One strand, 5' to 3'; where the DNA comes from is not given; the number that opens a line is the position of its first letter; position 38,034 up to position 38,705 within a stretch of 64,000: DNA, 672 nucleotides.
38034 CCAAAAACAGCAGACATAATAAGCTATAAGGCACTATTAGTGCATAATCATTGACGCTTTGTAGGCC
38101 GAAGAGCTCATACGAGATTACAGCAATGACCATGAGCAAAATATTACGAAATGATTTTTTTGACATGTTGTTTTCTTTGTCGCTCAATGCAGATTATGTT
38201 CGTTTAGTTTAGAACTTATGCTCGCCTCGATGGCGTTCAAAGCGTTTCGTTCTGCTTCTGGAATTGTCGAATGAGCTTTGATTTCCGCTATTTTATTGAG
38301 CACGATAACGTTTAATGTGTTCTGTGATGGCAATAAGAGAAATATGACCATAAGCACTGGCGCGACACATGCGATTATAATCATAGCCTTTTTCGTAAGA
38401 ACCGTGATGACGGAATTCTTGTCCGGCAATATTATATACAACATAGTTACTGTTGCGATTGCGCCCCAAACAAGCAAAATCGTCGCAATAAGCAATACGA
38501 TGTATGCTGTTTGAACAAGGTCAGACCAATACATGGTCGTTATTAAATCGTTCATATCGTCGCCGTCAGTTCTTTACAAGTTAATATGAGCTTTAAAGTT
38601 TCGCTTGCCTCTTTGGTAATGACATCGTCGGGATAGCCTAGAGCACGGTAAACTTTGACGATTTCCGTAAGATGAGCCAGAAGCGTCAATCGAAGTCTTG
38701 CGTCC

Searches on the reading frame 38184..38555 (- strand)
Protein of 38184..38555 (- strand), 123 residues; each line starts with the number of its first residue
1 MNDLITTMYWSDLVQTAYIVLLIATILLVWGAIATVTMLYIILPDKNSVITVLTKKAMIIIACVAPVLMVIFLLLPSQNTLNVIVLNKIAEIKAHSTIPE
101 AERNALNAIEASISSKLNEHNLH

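Call 10: search_protein_families(library=pfam, proteins=[window:38184-38555:-], max_evalue=0.01)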
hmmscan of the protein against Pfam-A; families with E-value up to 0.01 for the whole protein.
window:38184-38555:- (123 aa): 0 families

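Call 11: search_protein_families(library=phrogs, proteins=[window:38184-38555:-], max_evalue=0.001)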
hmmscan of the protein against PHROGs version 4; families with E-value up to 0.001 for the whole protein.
window:38184-38555:- (123 aa): 1 family
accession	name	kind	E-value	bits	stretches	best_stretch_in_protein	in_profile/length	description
phrog_3878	-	unknown function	7e-07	30.4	1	8-120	7-121/129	-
